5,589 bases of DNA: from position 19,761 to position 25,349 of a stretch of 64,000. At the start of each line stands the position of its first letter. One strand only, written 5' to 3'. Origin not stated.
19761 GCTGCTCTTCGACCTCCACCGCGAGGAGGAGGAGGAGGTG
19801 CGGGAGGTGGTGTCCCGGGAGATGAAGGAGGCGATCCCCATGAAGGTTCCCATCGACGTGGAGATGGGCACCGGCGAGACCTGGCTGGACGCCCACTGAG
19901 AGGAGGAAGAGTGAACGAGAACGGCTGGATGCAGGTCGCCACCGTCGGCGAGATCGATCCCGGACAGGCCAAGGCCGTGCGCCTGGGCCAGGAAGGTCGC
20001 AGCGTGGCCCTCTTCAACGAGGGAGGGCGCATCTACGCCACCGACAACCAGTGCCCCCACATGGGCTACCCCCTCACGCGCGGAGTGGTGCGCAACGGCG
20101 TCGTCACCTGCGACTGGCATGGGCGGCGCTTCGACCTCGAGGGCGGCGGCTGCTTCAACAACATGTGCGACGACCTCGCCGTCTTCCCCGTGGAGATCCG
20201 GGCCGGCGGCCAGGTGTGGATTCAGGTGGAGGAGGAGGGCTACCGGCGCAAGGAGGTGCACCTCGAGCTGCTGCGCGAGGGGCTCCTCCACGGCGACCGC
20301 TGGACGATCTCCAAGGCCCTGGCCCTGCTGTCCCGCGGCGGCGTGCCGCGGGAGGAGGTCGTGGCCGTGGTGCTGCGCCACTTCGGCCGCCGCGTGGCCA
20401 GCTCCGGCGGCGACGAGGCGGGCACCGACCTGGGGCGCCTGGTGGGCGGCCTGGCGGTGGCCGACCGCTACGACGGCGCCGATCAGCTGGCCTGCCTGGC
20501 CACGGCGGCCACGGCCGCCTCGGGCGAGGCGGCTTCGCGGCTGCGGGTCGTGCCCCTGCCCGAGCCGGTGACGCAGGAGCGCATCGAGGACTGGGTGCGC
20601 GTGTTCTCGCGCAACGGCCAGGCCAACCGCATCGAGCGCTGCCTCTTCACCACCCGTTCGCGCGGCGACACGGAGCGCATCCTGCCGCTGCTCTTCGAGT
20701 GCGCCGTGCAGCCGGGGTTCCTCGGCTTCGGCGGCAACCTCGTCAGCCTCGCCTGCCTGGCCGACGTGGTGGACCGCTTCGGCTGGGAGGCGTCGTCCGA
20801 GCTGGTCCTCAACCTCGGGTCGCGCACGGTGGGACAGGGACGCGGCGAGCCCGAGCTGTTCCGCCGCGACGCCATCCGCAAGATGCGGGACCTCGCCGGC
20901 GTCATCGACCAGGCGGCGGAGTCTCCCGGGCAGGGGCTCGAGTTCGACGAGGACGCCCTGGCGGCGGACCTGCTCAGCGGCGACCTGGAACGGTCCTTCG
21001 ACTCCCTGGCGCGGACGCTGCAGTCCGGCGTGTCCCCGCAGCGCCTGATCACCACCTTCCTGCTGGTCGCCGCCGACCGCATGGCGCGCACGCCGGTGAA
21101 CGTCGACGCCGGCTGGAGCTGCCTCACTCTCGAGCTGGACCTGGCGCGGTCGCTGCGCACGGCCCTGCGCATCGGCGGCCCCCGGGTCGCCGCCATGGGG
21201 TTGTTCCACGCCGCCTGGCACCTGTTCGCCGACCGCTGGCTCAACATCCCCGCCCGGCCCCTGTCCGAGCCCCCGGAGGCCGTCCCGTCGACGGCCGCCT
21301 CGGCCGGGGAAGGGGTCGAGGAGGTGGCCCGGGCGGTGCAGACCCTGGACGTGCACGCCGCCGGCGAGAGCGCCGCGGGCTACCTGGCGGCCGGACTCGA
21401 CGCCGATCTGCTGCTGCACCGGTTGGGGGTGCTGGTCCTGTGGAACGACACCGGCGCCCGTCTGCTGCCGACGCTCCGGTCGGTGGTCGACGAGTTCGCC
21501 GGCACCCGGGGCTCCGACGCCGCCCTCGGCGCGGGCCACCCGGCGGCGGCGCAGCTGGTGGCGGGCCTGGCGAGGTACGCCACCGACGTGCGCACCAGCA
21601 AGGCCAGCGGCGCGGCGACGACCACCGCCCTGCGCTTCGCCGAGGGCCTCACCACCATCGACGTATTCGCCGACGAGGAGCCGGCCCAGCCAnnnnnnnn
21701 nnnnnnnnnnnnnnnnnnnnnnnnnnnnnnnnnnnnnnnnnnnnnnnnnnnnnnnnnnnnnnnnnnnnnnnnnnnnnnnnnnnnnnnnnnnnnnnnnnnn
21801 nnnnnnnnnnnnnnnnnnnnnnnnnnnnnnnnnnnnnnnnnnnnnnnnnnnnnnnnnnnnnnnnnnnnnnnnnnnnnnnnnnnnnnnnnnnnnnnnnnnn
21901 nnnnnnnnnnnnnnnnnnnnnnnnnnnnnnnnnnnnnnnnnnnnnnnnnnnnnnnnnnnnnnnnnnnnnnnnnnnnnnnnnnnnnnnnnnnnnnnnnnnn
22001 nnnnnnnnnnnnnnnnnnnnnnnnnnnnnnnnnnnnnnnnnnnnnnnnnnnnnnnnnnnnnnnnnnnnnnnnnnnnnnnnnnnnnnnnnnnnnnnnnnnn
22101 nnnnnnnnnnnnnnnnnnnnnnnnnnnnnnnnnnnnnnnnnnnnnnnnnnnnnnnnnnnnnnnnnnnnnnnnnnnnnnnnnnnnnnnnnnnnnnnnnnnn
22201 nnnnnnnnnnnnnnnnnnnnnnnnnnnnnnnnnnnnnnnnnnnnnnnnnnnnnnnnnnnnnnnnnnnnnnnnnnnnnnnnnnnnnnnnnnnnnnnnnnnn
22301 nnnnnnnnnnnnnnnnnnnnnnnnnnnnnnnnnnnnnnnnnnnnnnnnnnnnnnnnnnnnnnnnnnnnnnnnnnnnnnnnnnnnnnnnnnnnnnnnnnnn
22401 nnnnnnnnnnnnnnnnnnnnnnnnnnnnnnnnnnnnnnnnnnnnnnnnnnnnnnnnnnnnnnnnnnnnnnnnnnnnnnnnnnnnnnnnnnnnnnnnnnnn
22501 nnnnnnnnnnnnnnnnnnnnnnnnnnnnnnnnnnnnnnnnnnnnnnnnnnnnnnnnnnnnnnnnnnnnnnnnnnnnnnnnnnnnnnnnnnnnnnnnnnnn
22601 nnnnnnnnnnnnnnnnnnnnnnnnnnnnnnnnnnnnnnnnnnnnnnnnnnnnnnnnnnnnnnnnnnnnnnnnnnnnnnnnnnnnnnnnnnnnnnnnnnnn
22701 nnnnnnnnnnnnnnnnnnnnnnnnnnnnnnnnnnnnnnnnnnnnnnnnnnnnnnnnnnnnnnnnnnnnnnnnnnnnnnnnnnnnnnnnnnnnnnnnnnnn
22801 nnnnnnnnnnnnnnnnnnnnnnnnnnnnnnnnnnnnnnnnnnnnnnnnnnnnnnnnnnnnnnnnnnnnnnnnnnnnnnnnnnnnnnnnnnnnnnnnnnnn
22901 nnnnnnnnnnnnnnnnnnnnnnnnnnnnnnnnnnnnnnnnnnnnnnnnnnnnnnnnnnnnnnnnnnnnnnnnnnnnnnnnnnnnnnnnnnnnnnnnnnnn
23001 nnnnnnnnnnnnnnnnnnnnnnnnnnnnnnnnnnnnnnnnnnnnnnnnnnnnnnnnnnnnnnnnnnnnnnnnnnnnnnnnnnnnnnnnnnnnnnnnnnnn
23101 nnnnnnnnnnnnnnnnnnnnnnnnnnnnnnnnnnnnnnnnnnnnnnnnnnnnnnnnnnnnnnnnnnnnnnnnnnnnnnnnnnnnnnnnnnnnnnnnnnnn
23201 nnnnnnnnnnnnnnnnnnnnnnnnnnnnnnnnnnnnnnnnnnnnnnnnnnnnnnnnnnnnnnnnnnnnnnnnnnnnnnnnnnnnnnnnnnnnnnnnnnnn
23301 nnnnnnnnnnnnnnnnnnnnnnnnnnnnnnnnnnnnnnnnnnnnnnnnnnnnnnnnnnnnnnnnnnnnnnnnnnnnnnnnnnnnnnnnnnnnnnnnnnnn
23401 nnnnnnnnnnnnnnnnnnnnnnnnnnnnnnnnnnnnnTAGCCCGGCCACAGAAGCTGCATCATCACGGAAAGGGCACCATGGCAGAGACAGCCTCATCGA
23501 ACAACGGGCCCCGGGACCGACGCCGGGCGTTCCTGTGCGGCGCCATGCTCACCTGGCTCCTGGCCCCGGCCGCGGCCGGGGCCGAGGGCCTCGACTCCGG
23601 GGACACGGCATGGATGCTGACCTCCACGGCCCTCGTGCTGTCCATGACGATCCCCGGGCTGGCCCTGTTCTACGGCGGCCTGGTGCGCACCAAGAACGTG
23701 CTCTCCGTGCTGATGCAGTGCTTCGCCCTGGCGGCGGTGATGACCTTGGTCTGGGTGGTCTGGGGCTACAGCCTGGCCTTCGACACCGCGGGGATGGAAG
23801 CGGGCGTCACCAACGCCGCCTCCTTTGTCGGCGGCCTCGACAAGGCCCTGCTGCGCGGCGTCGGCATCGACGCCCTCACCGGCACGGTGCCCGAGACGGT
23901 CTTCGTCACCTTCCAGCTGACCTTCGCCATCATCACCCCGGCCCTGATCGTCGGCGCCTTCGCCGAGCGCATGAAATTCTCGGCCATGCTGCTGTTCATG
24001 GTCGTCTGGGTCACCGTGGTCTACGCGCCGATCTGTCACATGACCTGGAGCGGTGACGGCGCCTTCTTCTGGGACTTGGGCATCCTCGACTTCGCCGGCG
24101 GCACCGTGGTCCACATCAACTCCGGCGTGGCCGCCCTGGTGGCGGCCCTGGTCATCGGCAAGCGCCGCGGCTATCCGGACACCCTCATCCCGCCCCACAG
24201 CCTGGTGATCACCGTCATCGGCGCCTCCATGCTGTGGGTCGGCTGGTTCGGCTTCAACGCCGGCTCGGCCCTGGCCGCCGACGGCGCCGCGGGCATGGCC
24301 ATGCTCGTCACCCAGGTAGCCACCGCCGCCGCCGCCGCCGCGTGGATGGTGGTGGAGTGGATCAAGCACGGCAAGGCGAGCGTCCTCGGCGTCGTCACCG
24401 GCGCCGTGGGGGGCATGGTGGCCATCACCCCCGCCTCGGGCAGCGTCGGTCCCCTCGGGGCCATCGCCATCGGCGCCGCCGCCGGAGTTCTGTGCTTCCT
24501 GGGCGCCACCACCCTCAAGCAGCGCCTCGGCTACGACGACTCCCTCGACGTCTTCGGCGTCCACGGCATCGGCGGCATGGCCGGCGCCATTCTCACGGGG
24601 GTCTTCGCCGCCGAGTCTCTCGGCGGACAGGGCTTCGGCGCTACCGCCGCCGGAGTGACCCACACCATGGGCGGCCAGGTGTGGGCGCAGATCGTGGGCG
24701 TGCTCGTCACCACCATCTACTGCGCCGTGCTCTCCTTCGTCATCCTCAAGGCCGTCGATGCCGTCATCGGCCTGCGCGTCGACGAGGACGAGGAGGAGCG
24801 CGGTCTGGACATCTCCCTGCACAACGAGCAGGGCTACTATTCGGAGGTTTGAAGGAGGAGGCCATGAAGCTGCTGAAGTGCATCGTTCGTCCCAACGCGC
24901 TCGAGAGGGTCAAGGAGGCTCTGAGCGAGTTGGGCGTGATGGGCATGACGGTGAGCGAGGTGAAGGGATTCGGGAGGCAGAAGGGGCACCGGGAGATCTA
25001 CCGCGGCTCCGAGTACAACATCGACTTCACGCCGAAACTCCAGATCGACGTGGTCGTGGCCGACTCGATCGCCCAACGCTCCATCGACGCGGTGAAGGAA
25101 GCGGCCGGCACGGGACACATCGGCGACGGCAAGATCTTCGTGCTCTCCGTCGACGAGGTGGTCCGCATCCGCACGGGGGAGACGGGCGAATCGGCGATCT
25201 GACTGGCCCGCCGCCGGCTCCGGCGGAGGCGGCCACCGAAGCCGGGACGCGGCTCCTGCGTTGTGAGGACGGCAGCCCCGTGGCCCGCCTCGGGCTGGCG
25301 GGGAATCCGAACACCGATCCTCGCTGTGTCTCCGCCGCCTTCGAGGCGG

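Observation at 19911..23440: Tandem, translationally coupled paralogs of a Rieske-domain protein fused to a large unknown helical domain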

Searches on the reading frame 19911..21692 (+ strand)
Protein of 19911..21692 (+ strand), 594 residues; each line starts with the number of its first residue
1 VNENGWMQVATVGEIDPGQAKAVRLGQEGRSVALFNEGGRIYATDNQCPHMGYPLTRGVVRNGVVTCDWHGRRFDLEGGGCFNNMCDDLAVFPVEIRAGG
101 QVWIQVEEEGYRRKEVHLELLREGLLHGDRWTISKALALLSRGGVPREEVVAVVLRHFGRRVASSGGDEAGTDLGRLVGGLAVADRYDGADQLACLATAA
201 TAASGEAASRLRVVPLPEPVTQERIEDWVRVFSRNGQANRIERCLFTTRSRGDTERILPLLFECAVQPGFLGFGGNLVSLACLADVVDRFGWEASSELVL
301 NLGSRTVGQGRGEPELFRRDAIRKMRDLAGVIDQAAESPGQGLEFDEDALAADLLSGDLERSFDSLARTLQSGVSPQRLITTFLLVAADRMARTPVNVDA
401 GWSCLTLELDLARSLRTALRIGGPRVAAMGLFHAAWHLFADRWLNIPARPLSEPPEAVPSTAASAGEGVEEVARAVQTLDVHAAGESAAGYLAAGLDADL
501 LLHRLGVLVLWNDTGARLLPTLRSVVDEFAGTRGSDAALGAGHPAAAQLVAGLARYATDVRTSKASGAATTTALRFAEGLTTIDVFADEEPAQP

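Call 6: search_protein_families(library=pfam, proteins=[window:19911-21692:+], max_evalue=1)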
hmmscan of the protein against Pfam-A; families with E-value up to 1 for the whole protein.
window:19911-21692:+ (594 aa): 3 families
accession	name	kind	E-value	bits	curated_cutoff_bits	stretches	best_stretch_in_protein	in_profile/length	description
PF00355.32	Rieske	-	8.2e-17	61.3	20.3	1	6-85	2-79/88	Rieske [2Fe-2S] domain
PF13806.12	Rieske_2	-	1.3e-12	48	27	1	6-105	2-104/104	Rieske-like [2Fe-2S] domain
PF22543.2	Rieske_4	-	0.031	15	28.4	1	28-80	20-76/119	Soluble Rieske-type ferredoxin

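Call 7: search_protein_families(library=ncbifam, proteins=[window:19911-21692:+], max_evalue=1)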
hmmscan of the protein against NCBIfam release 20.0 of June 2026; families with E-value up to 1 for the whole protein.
window:19911-21692:+ (594 aa): 8 families
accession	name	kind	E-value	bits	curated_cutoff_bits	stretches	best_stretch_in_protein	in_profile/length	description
TIGR02378.1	nirD_assim_sml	equivalog_domain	1.7e-13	50.6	74.65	1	6-105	2-104/105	nitrite reductase small subunit NirD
NF042948.2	3PPDioc_HcaC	equivalog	1.2e-10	41.6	150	1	8-109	5-105/105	3-phenylpropionate/cinnamic acid dioxygenase ferredoxin subunit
NF007422.0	PRK09965.1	equivalog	2e-10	40.6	113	1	8-109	5-103/106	bifunctional 3-phenylpropionate/cinnamic acid dioxygenase ferredoxin subunit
TIGR02377.1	MocE_fam_FeS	subfamily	3.4e-10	39.8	136.15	1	6-106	2-101/101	MocE family 2Fe-2S type ferredoxin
NF052579.1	BetMthstMoxSdmAMthl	equivalog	2.8e-08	33.1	600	1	2-81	14-91/351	4beta-methylsterol monooxygenase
NF041683.1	ant_diox_AndAb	equivalog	3.8e-08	33.4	150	1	6-105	2-99/100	anthranilate 1,2-dioxygenase ferredoxin subunit AndAb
NF052307.1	ArgOrthExpArcD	equivalog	0.0015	17.4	650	1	115-187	309-382/469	arginine/ornithine antiporter ArcD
NF041174.1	SDX_Thmprot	equivalog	0.051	13.7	170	1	6-80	2-75/109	sulredoxin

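Call 26: find_homologous_proteins(query=window:20238-21692:+)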
Query window:20238-21692:+ (485 aa): 412 proteins with E <= 0.001 among 8000 candidates; the best 120 are listed.
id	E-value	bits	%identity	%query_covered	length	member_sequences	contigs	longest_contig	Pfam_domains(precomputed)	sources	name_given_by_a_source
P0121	3.5e-289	977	94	100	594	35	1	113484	PF00355.33,PF13806.13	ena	-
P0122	3.8e-283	957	91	100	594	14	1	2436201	PF00355.33,PF13806.13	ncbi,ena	-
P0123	2.8e-243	826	80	100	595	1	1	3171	PF00355.33,PF13806.13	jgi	jgi:nitrite reductase/ring-hydroxylating ferredoxin subunit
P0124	7.5e-191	653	63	99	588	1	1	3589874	PF00355.33,PF13806.13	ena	-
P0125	3.7e-186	638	63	99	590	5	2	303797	PF00355.33,PF13806.13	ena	-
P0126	7.5e-184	630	62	99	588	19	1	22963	PF00355.33,PF13806.13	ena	-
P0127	1.7e-182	626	60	99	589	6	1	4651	PF00355.33,PF13806.13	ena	-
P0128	1.9e-180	619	62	99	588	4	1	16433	PF00355.33,PF13806.13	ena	-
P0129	3.5e-180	618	60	99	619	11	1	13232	PF00355.33,PF13806.13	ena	-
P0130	2.3e-176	605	61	98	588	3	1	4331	PF00355.33,PF13806.13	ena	-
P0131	8.8e-176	603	61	98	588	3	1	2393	PF00355.33,PF13806.13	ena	-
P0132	3.5e-174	598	60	98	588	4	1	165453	PF00355.33,PF13806.13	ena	-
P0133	7.3e-173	594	60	98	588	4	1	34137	PF00355.33,PF13806.13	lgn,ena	-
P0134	8.9e-173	594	60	98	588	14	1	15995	PF00355.33,PF13806.13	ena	-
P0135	1.3e-172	593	60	98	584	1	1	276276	PF00355.33,PF13806.13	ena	-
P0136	3.2e-170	585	59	98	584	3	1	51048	PF00355.33,PF13806.13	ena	-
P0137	5.3e-170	584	59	98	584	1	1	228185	PF00355.33,PF13806.13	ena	-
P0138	5.4e-167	574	57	99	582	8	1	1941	PF00355.33,PF13806.13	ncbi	ncbi:MAG: Rieske (2Fe-2S) protein [Candidatus Poribacteria bacterium]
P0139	5.5e-167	574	56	99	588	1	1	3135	PF00355.33,PF13806.13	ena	-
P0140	3.9e-165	568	55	98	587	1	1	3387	PF00355.33,PF13806.13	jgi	jgi:nitrite reductase/ring-hydroxylating ferredoxin subunit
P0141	5.8e-165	568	57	98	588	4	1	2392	PF00355.33,PF13806.13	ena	-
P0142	5.9e-165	568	55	98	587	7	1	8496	PF00355.33,PF13806.13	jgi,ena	-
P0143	1.1e-164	567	54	99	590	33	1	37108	PF00355.33,PF13806.13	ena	-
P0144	2.2e-164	566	55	99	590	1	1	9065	PF00355.33,PF13806.13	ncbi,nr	ncbi:MAG: Rieske (2Fe-2S) protein [Candidatus Latescibacteria bacterium]|nr:Rieske (2Fe-2S) protein 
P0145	2.5e-164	566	54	98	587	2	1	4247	PF00355.33,PF13806.13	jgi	jgi:nitrite reductase/ring-hydroxylating ferredoxin subunit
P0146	4.0e-164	565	55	98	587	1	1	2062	PF00355.33,PF13806.13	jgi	jgi:nitrite reductase/ring-hydroxylating ferredoxin subunit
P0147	4.8e-164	565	55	99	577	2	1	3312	PF00355.33,PF13806.13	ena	-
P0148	6.1e-164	564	56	99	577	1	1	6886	PF00355.33,PF13806.13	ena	-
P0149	6.3e-164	564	56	99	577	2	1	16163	PF00355.33,PF13806.13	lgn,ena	-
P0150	7.2e-164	564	56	99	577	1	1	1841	PF00355.33,PF13806.13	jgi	jgi:nitrite reductase/ring-hydroxylating ferredoxin subunit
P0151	1.3e-163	563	56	99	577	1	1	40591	PF00355.33,PF13806.13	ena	-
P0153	2.2e-163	563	55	98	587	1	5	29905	PF00355.33,PF13806.13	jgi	jgi:nitrite reductase/ring-hydroxylating ferredoxin subunit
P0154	3.1e-163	562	55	99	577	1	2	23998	PF00355.33,PF13806.13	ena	-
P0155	3.8e-163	562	55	99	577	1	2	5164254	PF00355.33,PF13806.13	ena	-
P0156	4.6e-163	561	56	99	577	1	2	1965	PF00355.33,PF13806.13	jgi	jgi:nitrite reductase/ring-hydroxylating ferredoxin subunit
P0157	4.7e-163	561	55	99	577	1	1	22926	PF00355.33,PF13806.13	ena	-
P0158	5.3e-163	561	55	99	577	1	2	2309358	PF00355.33,PF13806.13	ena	-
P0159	5.5e-163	561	55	99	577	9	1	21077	PF00355.33,PF13806.13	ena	-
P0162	7.0e-163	561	55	99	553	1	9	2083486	PF00355.33,PF13806.13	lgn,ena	-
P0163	7.0e-163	561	55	99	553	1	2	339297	PF00355.33,PF13806.13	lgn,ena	-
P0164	7.5e-163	561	56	98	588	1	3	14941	PF00355.33,PF13806.13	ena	-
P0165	7.9e-163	561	55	99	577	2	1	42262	PF00355.33,PF13806.13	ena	-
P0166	7.9e-163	561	55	99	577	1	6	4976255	PF00355.33,PF13806.13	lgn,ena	-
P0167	8.1e-163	561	55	99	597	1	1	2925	PF00355.33,PF13806.13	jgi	jgi:nitrite reductase/ring-hydroxylating ferredoxin subunit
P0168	9.3e-163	560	55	99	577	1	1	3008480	PF00355.33,PF13806.13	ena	-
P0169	9.5e-163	560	55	98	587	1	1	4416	PF00355.33,PF13806.13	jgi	jgi:nitrite reductase/ring-hydroxylating ferredoxin subunit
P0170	9.7e-163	560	56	98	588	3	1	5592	PF00355.33,PF13806.13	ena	-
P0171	1.0e-162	560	55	99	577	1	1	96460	PF00355.33,PF13806.13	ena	-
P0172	1.1e-162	560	56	99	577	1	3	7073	PF00355.33,PF13806.13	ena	-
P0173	1.1e-162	560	55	99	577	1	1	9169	PF00355.33,PF13806.13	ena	-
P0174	1.2e-162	560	55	99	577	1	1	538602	PF00355.33,PF13806.13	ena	-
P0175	1.2e-162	560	56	99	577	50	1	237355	PF00355.33,PF13806.13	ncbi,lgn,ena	-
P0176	1.3e-162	560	55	99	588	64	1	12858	PF00355.33,PF13806.13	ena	-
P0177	2.0e-162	559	56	99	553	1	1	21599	PF00355.33,PF13806.13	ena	-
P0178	2.2e-162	559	55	99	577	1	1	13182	PF00355.33,PF13806.13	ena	-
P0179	2.9e-162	559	55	99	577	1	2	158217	PF00355.33,PF13806.13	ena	-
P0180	3.0e-162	559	55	99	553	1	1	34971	PF00355.33,PF13806.13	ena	-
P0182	3.1e-162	559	55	99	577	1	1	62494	PF00355.33,PF13806.13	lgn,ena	-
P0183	3.9e-162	558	55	99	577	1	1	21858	PF00355.33,PF13806.13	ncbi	-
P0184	4.3e-162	558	55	99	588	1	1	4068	PF00355.33,PF13806.13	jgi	jgi:nitrite reductase/ring-hydroxylating ferredoxin subunit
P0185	4.6e-162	558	55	99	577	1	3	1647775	PF00355.33,PF13806.13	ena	-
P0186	4.7e-162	558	55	99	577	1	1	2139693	PF00355.33,PF13806.13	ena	-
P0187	5.1e-162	558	55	99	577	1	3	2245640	PF00355.33,PF13806.13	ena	-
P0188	5.3e-162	558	55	99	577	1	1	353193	PF00355.33,PF13806.13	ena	-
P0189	5.4e-162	558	55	99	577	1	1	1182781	PF00355.33,PF13806.13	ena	-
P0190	5.5e-162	558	55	99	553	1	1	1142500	PF00355.33,PF13806.13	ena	-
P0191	6.1e-162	558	55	99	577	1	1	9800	PF00355.33,PF13806.13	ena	-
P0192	6.6e-162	558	57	98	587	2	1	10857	PF00355.33,PF13806.13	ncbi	-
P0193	6.9e-162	558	55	99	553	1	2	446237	PF00355.33,PF13806.13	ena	-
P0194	9.2e-162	557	56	99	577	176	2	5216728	PF00355.33,PF13806.13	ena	-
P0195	1.1e-161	557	54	98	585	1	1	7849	PF00355.33,PF13806.13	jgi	jgi:nitrite reductase/ring-hydroxylating ferredoxin subunit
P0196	1.2e-161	557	55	99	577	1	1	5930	PF00355.33,PF13806.13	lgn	-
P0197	1.4e-161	557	55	98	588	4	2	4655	PF00355.33,PF13806.13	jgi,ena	jgi:nitrite reductase/ring-hydroxylating ferredoxin subunit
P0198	1.5e-161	557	56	99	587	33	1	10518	PF00355.33,PF13806.13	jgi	jgi:nitrite reductase/ring-hydroxylating ferredoxin subunit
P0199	1.6e-161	556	55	99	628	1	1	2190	PF00355.33,PF13806.13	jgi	jgi:nitrite reductase/ring-hydroxylating ferredoxin subunit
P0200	1.7e-161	556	55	98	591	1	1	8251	PF00355.33,PF13806.13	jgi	jgi:nitrite reductase/ring-hydroxylating ferredoxin subunit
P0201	2.0e-161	556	55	99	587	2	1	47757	PF00355.33,PF13806.13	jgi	-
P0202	2.6e-161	556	55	99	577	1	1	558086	PF00355.33,PF13806.13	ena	-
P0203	2.7e-161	556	57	99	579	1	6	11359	PF00355.33,PF13806.13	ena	-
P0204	2.7e-161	556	55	99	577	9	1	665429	PF00355.33,PF13806.13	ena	-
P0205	3.8e-161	555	51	99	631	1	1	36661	PF00355.33,PF13806.13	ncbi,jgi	-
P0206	3.9e-161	555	55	98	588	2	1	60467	PF00355.33,PF13806.13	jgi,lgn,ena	-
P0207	4.0e-161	555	55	98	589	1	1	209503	PF00355.33,PF13806.13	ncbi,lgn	-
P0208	5.6e-161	555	54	99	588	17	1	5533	PF00355.33,PF13806.13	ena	-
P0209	6.3e-161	554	55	99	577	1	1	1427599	PF00355.33,PF13806.13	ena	-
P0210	8.4e-161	554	54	98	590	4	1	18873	PF00355.33,PF13806.13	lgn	-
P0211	9.1e-161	554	55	98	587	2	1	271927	PF00355.33,PF13806.13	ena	-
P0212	9.4e-161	554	54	99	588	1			PF00355.33,PF13806.13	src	-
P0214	1.3e-160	553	55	98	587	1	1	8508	PF00355.33,PF13806.13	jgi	jgi:nitrite reductase/ring-hydroxylating ferredoxin subunit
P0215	2.2e-160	553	54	99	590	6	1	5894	PF00355.33,PF13806.13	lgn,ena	-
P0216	2.9e-160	552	54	99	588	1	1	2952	PF00355.33,PF13806.13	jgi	-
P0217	3.9e-160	552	55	98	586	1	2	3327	PF00355.33,PF13806.13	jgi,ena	-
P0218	4.5e-160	552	55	99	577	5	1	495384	PF00355.33,PF13806.13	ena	-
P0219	4.7e-160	552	55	98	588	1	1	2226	PF00355.33,PF13806.13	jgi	jgi:nitrite reductase/ring-hydroxylating ferredoxin subunit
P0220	5.9e-160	551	55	98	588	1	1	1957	PF00355.33,PF13806.13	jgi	jgi:nitrite reductase/ring-hydroxylating ferredoxin subunit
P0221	5.9e-160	551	55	98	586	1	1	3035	PF00355.33,PF13806.13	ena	-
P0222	6.1e-160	551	56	99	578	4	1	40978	PF00355.33,PF13806.13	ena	-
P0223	6.8e-160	551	55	98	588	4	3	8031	PF00355.33,PF13806.13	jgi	jgi:nitrite reductase/ring-hydroxylating ferredoxin subunit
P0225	7.5e-160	551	54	99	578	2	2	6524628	PF00355.33,PF13806.13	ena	-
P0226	7.9e-160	551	55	98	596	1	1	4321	PF00355.33,PF13806.13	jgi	jgi:nitrite reductase/ring-hydroxylating ferredoxin subunit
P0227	8.8e-160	551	55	98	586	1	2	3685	PF00355.33,PF13806.13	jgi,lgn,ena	-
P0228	9.7e-160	551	55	98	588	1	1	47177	PF00355.33,PF13806.13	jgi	jgi:nitrite reductase/ring-hydroxylating ferredoxin subunit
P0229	2.2e-159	549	54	98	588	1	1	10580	PF00355.33,PF13806.13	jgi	jgi:nitrite reductase/ring-hydroxylating ferredoxin subunit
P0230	2.2e-159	549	54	99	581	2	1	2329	PF00355.33,PF13806.13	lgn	-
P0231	2.3e-159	549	55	98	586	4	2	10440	PF00355.33,PF13806.13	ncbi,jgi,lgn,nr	ncbi:MAG TPA: Rieske (2Fe-2S) protein [Blastocatellia bacterium]|nr:Rieske (2Fe-2S) protein [Blastoc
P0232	3.0e-159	549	54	99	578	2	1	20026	PF00355.33,PF13806.13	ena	-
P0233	3.9e-159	549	54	99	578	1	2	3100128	PF00355.33,PF13806.13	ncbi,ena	-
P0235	4.7e-159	548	54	99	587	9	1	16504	PF00355.33,PF13806.13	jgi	jgi:nitrite reductase/ring-hydroxylating ferredoxin subunit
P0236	5.3e-159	548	54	99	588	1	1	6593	PF00355.33,PF13806.13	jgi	jgi:nitrite reductase/ring-hydroxylating ferredoxin subunit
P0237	5.8e-159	548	54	99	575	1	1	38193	PF00355.33,PF13806.13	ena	-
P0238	6.0e-159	548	54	98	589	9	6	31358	PF00355.33,PF13806.13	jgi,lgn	jgi:nitrite reductase/ring-hydroxylating ferredoxin subunit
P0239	6.3e-159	548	55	98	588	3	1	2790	PF00355.33,PF13806.13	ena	-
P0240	8.7e-159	547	55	98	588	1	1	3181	PF00355.33,PF13806.13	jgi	jgi:nitrite reductase/ring-hydroxylating ferredoxin subunit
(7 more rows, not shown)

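Call 60: search_protein_families(library=pfam, proteins=[window:20238-21692:+], max_evalue=10)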
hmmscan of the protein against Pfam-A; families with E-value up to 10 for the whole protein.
window:20238-21692:+ (485 aa): 0 families

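Call 75: search_protein_families(library=padloc, proteins=[window:19911-21692:+], max_evalue=0.1)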
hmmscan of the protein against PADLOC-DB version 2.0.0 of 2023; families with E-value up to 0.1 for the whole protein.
window:19911-21692:+ (594 aa): 0 families

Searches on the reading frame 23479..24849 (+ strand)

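Call 33: search_protein_families(library=pfam, proteins=[window:23479-24849:+], max_evalue=0.001)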
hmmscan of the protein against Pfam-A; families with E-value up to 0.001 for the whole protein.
window:23479-24849:+ (457 aa): 1 family
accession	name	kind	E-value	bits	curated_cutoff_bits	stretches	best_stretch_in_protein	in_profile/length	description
PF00909.26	Ammonium_transp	-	3.8e-116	388.5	23.2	1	44-453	1-399/399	Ammonium Transporter Family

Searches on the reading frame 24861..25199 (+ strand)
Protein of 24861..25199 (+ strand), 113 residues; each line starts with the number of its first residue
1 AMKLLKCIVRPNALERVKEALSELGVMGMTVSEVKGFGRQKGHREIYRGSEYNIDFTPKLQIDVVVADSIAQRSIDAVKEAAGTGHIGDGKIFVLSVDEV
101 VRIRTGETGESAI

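Call 33: search_protein_families(library=pfam, proteins=[window:24861-25199:+], max_evalue=0.001)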
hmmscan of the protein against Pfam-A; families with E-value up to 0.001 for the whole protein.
window:24861-25199:+ (113 aa): 1 family
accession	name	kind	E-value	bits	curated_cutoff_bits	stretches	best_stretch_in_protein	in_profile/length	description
PF00543.27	P-II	-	2.8e-29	101.9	25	1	2-107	1-102/102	Nitrogen regulatory protein P-II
